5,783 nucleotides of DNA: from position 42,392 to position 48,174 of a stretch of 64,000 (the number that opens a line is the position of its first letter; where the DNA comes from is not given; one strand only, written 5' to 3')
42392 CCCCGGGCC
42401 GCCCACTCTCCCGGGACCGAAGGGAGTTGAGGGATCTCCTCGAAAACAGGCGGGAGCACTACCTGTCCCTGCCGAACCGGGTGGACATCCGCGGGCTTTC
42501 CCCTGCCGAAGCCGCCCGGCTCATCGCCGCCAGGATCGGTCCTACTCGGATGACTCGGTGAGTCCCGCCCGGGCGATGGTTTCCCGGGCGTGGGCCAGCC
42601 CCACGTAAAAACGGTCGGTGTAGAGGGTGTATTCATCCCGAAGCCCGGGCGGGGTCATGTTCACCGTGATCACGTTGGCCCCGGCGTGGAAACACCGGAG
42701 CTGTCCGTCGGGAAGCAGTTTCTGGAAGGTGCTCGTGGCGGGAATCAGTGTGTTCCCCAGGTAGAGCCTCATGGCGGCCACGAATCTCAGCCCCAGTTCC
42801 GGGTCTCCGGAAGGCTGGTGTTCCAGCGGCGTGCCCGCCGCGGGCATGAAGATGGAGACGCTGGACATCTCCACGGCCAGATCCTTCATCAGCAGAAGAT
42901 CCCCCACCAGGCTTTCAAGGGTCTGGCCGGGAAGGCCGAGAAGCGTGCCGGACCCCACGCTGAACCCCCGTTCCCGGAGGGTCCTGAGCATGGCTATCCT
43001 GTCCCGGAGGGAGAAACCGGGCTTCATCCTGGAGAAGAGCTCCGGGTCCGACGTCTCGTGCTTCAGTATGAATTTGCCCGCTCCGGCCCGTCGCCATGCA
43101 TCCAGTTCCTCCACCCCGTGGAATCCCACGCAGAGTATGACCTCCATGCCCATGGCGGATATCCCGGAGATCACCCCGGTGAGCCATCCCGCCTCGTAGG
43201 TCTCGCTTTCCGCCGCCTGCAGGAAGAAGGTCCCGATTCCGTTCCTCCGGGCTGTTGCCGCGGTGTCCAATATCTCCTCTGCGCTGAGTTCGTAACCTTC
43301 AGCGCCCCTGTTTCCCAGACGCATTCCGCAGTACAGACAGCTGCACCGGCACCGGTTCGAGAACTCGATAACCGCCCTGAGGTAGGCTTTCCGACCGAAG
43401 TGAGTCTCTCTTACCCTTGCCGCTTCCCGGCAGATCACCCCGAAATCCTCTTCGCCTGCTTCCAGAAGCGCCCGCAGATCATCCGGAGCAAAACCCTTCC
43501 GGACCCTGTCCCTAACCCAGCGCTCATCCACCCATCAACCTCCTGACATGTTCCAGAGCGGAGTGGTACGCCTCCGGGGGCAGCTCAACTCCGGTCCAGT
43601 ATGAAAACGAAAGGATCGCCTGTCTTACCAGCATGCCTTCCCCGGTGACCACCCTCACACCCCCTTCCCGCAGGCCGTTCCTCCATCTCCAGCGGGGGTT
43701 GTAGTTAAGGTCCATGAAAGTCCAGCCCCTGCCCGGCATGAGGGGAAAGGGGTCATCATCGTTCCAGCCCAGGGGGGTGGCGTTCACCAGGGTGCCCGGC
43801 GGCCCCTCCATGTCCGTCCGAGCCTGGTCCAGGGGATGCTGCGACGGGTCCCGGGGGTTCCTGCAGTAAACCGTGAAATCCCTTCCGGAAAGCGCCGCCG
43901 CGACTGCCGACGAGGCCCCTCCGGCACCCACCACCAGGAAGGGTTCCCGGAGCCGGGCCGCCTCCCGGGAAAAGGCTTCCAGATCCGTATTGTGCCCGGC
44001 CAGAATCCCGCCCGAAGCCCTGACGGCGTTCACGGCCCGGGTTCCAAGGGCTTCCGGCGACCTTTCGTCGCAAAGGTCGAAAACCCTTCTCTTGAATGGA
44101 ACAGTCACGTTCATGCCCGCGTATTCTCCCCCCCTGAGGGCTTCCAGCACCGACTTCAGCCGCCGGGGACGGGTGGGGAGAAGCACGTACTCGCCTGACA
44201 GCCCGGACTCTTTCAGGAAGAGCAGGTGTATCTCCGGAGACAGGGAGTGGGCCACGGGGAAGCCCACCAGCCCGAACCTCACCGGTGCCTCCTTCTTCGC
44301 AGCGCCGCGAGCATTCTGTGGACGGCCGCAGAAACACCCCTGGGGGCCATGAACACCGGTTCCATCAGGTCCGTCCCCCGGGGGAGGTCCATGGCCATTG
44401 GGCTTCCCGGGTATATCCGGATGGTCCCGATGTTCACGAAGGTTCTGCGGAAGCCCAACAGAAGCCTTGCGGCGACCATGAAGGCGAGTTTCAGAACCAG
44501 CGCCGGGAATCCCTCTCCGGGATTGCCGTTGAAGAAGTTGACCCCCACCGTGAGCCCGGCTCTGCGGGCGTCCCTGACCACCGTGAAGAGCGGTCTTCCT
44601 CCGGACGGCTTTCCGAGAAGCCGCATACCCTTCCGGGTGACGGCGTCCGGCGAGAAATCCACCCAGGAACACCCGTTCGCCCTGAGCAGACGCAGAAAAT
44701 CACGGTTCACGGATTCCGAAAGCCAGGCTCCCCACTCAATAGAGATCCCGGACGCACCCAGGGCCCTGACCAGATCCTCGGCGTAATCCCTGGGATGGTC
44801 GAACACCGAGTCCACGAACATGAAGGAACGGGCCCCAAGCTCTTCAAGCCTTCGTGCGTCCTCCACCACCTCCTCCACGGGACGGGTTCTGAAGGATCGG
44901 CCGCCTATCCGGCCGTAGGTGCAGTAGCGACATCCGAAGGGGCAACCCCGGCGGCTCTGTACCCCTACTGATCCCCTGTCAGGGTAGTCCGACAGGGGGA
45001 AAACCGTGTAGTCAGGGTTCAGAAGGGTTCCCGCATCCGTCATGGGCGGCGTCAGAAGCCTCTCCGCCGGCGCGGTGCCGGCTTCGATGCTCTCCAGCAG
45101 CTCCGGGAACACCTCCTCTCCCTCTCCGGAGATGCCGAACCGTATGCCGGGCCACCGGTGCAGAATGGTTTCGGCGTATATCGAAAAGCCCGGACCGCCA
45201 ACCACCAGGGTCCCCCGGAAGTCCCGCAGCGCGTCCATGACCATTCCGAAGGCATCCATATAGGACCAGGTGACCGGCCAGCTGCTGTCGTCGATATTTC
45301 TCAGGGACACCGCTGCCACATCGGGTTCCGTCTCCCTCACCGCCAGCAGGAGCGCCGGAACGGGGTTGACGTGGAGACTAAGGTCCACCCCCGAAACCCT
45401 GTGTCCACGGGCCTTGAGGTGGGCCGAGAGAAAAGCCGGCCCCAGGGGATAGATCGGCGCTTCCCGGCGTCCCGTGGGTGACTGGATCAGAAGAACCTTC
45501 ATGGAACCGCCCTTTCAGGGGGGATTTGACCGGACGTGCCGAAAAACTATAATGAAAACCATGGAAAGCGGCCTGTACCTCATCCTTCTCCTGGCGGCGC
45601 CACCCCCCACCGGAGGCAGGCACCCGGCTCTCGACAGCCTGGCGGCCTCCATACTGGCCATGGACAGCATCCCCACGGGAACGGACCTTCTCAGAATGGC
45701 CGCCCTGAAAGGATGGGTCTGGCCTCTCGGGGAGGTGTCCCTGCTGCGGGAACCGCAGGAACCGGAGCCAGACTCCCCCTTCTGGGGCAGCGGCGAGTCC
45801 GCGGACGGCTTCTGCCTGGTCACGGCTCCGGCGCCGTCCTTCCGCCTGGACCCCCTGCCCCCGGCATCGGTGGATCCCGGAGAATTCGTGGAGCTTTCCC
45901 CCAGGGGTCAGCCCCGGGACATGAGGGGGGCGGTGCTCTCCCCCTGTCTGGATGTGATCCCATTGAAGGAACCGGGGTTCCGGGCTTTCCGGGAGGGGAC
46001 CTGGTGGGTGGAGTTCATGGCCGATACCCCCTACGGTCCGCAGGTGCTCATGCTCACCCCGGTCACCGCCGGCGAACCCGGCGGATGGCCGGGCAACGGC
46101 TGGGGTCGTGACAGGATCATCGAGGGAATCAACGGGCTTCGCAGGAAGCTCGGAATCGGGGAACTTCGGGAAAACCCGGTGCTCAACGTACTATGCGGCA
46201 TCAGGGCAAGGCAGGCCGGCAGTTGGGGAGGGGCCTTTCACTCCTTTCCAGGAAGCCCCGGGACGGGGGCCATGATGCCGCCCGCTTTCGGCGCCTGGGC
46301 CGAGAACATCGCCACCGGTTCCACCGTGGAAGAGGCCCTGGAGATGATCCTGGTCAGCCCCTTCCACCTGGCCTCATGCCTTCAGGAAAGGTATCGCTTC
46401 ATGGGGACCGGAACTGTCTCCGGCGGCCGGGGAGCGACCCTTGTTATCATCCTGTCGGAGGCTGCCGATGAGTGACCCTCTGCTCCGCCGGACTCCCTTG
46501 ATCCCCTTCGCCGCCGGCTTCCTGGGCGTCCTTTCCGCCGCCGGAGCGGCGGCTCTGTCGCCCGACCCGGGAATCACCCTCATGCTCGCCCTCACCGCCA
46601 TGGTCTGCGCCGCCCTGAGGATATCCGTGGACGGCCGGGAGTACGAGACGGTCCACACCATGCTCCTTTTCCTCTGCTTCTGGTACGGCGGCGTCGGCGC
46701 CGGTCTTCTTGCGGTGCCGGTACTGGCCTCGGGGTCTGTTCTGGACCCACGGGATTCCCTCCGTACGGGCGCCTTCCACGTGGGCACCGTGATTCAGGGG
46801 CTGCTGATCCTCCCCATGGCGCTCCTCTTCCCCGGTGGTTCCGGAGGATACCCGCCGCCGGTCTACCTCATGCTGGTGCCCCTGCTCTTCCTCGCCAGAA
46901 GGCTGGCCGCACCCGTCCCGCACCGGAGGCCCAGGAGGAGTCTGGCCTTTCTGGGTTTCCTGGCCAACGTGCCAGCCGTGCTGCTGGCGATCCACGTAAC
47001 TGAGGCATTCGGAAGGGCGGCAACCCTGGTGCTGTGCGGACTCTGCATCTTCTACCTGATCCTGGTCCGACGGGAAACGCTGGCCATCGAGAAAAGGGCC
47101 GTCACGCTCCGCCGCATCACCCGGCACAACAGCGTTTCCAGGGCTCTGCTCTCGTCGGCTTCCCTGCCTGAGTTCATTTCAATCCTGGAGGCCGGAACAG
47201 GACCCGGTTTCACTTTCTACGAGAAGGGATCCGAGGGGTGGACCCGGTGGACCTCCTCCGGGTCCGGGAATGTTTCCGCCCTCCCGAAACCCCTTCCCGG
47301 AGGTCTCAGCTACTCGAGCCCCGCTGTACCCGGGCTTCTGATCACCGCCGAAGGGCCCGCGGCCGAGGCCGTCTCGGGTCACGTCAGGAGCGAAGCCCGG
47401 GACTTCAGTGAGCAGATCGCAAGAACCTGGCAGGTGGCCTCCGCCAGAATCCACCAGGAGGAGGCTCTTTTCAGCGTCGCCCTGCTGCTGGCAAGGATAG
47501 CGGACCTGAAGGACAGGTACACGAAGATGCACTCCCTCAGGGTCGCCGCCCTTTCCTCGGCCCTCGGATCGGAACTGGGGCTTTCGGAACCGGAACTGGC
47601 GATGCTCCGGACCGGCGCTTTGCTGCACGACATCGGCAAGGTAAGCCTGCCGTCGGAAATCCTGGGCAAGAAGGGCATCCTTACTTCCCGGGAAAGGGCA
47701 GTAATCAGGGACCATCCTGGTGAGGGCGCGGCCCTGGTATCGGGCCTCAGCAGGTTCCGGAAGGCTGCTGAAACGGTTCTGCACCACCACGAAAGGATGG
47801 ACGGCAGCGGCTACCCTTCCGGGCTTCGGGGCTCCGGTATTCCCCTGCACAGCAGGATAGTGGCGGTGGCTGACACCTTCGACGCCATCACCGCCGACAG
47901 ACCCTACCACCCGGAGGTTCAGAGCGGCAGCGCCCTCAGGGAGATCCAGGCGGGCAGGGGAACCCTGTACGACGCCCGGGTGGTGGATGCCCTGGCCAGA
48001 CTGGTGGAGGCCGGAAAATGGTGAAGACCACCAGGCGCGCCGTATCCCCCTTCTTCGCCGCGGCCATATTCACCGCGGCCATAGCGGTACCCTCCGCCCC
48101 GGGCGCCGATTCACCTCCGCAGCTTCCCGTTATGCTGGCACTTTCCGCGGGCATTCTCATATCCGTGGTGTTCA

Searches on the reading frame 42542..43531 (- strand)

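Call 62: search_protein_families(library=pfam, proteins=[window:42542-43531:-], max_evalue=0.00001)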
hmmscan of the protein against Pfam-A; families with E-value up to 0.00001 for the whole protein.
window:42542-43531:- (329 aa): 2 families
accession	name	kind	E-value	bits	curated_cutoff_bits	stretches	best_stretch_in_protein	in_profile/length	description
PF04055.27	Radical_SAM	-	4.9e-15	56.5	29.5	1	55-209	1-160/166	Radical SAM superfamily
PF06968.18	BATS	-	3.7e-06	27.5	22.2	0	224-291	1-64/88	Biotin and Thiamin Synthesis associated domain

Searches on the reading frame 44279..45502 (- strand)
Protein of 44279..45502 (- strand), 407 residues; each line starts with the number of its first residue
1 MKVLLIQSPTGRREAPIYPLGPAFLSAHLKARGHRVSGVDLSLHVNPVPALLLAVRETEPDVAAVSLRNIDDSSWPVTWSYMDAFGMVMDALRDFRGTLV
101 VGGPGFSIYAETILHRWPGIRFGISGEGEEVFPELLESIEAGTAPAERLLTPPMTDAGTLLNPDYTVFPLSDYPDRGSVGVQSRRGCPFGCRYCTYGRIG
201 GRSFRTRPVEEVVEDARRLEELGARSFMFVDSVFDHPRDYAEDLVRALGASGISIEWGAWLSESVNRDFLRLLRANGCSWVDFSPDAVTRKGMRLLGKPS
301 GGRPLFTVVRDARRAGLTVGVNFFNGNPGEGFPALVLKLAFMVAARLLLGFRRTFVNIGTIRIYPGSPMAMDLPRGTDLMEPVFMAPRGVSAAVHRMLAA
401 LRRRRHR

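Call 23: search_protein_families(library=pfam, proteins=[window:44279-45502:-], max_evalue=0.1)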
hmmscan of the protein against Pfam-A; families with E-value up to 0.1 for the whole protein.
window:44279-45502:- (407 aa): 2 families
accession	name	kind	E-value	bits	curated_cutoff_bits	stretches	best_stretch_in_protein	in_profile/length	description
PF04055.27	Radical_SAM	-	8.2e-16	59.1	29.5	1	185-330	5-154/166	Radical SAM superfamily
PF02310.24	B12-binding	-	4.5e-11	43.1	32.1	1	14-136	9-121/121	B12 binding domain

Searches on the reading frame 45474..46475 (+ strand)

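Call 23: search_protein_families(library=pfam, proteins=[window:45474-46475:+], max_evalue=0.1)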
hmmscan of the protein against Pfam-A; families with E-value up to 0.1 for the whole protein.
window:45474-46475:+ (333 aa): 1 family
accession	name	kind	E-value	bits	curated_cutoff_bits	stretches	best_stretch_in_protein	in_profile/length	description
PF00188.32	CAP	-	0.0001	23.6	21.1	1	219-322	4-110/117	Cysteine-rich secretory protein family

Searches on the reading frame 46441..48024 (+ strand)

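Call 5: search_protein_families(library=pfam, proteins=[window:46441-48024:+], max_evalue=1)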
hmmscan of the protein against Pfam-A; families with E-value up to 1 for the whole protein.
window:46441-48024:+ (527 aa): 4 families
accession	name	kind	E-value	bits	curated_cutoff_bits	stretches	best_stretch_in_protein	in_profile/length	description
PF13487.12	HD_5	-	9.6e-42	143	27.2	1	350-514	3-170/170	HD domain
PF01966.28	HD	-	3.6e-19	69.6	22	1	364-482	4-115/116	HD domain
PF08668.18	HDOD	-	0.00015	21.8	22.9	1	363-403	97-135/196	HDOD domain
PF23494.1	bPH_10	-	0.37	10.6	27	1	187-239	57-109/151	YqeB-like bacterial PH domain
